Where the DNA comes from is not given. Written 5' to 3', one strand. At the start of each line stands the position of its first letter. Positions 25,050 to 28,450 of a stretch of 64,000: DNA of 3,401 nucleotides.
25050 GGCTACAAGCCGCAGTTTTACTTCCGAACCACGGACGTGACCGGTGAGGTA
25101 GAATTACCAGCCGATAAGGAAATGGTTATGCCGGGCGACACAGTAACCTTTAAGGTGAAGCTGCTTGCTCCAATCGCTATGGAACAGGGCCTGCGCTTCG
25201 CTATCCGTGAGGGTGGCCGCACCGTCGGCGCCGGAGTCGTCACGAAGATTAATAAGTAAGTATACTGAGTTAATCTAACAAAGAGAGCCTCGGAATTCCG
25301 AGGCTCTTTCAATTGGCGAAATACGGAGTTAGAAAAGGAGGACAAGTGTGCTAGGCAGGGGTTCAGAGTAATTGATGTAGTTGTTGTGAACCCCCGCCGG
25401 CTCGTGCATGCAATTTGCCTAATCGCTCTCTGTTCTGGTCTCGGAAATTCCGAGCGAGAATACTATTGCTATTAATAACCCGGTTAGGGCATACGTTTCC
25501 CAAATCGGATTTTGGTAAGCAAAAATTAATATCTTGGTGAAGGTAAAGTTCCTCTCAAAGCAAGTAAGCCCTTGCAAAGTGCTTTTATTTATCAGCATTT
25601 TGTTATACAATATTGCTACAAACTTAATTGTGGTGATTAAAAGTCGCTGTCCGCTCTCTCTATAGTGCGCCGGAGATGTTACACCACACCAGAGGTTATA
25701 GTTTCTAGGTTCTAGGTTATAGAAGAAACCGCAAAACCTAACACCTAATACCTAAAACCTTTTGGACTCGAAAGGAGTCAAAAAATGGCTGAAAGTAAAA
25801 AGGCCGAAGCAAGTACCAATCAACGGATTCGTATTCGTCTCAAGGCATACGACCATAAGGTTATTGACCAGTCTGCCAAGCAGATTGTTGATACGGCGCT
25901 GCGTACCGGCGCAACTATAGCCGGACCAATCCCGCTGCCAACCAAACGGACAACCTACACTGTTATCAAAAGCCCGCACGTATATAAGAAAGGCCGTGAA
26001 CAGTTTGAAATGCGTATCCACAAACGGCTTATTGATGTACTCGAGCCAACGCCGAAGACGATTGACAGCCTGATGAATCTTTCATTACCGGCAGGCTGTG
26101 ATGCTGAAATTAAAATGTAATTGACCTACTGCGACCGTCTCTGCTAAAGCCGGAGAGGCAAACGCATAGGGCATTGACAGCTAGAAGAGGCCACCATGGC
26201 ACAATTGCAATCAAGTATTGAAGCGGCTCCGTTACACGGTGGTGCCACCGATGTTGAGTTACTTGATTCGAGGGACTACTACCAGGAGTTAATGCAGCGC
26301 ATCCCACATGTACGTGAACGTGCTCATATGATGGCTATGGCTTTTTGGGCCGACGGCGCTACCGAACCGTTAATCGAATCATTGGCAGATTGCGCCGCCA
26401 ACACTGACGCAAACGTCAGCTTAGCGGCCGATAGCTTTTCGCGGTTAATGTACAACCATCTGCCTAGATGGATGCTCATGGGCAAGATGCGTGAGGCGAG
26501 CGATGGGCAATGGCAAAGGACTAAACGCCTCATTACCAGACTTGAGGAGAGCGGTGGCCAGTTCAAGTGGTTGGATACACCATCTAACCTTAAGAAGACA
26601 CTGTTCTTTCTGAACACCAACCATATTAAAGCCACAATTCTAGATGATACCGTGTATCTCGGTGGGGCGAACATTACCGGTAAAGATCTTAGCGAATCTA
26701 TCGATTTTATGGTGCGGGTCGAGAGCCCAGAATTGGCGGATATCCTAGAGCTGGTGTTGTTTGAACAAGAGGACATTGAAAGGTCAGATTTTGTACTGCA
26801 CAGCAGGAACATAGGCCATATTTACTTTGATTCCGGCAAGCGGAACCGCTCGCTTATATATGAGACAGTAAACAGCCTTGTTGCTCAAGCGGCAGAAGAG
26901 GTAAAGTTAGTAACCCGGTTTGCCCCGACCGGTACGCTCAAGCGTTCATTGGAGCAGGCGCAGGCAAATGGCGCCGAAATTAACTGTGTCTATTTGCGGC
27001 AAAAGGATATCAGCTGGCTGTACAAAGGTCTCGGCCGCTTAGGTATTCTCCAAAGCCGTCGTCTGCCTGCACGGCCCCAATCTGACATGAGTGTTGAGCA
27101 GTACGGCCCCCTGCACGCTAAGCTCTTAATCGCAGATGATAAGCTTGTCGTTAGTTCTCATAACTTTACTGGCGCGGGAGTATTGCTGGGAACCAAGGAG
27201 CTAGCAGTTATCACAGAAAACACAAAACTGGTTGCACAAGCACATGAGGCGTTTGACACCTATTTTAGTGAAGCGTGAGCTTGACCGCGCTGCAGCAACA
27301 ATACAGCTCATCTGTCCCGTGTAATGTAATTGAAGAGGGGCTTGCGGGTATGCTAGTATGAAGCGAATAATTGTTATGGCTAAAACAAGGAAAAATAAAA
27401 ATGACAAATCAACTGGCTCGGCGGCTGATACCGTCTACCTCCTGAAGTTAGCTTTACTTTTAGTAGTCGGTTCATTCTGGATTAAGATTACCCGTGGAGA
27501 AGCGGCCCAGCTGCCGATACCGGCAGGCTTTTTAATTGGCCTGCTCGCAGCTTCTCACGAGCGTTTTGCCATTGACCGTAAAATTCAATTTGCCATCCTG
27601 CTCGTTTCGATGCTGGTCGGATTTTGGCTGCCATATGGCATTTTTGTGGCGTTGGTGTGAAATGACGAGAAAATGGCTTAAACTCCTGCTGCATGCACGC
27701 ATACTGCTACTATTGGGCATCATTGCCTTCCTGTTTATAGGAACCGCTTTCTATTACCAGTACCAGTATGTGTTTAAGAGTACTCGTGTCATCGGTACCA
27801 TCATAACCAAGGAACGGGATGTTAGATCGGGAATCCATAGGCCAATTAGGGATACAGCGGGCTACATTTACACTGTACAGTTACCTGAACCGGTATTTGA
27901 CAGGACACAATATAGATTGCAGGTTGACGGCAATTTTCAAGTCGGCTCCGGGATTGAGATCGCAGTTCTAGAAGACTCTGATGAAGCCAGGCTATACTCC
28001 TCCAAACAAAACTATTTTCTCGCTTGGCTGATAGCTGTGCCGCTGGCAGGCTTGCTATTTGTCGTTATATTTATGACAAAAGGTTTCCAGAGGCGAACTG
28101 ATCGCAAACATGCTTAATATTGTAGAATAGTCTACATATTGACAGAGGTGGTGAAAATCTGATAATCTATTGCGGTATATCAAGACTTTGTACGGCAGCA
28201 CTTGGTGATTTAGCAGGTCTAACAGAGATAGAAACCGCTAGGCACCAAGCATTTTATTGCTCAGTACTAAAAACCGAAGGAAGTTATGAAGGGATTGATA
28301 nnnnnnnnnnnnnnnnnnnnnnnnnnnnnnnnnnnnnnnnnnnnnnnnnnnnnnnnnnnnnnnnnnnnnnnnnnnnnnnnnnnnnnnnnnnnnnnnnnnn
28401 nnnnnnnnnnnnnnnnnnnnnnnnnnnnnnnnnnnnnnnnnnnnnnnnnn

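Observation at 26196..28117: Lower-GC three-gene island inside the S10 operon: a two-HKD phospholipase-D-like enzyme plus two membrane proteins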

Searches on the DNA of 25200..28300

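Call 88: search_with_rna_model(model_id=R1, source=window, start=25200, end=28300, filters=off, max_evalue=10, show_alignments=3)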
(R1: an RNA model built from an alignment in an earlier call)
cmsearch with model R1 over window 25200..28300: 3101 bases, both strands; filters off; matches with E-value up to 10: 7.
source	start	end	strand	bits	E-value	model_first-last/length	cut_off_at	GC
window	28190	28259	+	65.3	3.6e-16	1-76/76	no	0.46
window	25522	25589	+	14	0.032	1-76/76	no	0.34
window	27620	27648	+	8.4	1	1-76/76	no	0.41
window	27499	27537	+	7.8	1.5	1-76/76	no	0.56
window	27394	27460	-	5.7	5.7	1-76/76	no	0.42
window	28199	28260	-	5.3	7.2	1-76/76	no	0.44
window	26559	26631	+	5.2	7.5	1-76/76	no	0.38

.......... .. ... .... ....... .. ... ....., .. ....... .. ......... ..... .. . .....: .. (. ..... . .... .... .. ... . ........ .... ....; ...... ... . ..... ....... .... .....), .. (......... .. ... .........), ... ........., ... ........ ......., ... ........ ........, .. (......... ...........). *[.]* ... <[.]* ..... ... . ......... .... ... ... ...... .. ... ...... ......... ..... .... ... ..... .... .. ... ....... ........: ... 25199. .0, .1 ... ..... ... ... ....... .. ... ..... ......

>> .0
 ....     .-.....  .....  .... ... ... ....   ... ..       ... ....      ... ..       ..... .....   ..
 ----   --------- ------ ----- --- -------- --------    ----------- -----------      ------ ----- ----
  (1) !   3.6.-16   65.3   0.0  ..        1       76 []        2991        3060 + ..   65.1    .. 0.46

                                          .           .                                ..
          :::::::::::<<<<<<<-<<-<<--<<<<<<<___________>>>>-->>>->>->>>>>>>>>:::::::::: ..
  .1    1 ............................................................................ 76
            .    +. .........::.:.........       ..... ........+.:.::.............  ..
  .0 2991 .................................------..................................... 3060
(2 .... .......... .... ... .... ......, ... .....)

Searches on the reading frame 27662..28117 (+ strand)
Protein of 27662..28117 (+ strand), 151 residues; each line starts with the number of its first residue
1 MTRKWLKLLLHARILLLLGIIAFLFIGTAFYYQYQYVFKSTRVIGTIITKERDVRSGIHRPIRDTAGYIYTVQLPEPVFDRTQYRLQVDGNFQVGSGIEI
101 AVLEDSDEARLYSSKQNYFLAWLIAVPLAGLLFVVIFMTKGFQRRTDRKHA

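Call 18: search_protein_families(library=padloc, proteins=[window:27662-28117:+], max_evalue=1)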
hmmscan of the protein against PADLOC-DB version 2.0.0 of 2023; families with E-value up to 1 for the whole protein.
window:27662-28117:+ (151 aa): 0 families

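Call 19: search_protein_families(library=pfam, proteins=[window:27662-28117:+], max_evalue=10)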
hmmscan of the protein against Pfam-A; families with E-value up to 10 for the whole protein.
window:27662-28117:+ (151 aa): 2 families
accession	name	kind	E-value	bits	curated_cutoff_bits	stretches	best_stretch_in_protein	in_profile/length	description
PF06703.16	SPC25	-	0.0047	17.1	24.3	1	13-44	27-58/159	Microsomal signal peptidase 25 kDa subunit (SPC25)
PF19337.4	BAMBI_C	-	0.049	13.9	27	1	111-138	20-47/138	BMP and activin membrane-bound inhibitor homolog C-terminus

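Call 36: search_protein_representatives(protein=window:27662-28117:+)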
Query: 151 residues. Proteins with E-value up to 0.001 (for the whole library): 3; up to 1e-10: 1; up to 1e-30: 1. The best 3 are listed.
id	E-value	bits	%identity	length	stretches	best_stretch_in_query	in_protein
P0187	2.1e-94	329.4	100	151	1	1-151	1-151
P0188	1.2e-09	54.4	31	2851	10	51-101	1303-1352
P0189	1.9e-07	47.4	37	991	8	42-87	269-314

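Call 38: search_protein_families(library=pfam, proteins=[P0188, P0189], max_evalue=0.01)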
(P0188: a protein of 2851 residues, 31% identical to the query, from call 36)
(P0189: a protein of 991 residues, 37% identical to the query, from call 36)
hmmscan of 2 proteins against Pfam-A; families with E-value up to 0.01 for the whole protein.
P0188 (2851 aa): 13 families
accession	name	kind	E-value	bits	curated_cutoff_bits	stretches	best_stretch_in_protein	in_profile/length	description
PF07727.20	RVT_2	-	1.5e-141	470.5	31.6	5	418-554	108-243/244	Reverse transcriptase (RNA-dependent DNA polymerase)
PF04435.23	SPK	-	9.7e-26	90.4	22.1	0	353-396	34-77/104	Domain of unknown function (DUF545)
PF07785.16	DUF1623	-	5.2e-20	71.9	25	0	1294-1324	17-47/90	Protein of unknown function (DUF1623)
PF00078.32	RVT_1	-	6.5e-14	52.6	29.6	0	466-503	145-178/205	Reverse transcriptase (RNA-dependent DNA polymerase)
PF07736.16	CM_1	-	2.7e-13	50.8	27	0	353-393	14-54/116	Chorismate mutase type I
PF03569.20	Peptidase_C8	-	8.1e-12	45.6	27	0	1696-1733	10-47/225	Peptidase family C8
PF17214.9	KH_TffA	-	2.6e-08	34.2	22.6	0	474-505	31-62/68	Transcription termination factor FttA, KH domain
PF06630.16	Exonuc_VIII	-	1.2e-06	29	25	0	1276-1323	38-85/203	Enterobacterial exodeoxyribonuclease VIII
PF19502.5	DUF6036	-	0.00018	21.8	23.6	0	1693-1733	47-87/164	Nucleotidyltransferase of unknown function (DUF6036)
PF12194.14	Ste5_C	-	0.0002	21.8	25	0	462-503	7-48/189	Protein kinase Fus3-binding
PF20543.3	CowN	-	0.00031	21.7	27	0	526-554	62-90/94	N2-fixation sustaining protein CowN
PF21433.2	M3K_C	-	0.0005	20.9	27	0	174-207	10-43/105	Mevalonate-3-kinase, C-terminal domain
PF10996.14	Beta-Casp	-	0.0079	17.2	27.7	0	319-355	2-39/120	Beta-Casp domain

P0189 (991 aa): 3 families
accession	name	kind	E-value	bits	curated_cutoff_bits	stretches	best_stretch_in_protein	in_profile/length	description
PF13628.12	DUF4142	-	6.3e-09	36.7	27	0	441-467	68-94/138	Domain of unknown function (DUF4142)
PF11109.13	RFamide_26RFa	-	3.2e-05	24.8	25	0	692-770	37-115/131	Orexigenic neuropeptide Qrfp/P518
PF23134.2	TRIP4_3rd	-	0.0001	23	27.7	0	164-190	27-53/54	TRIP4, third domain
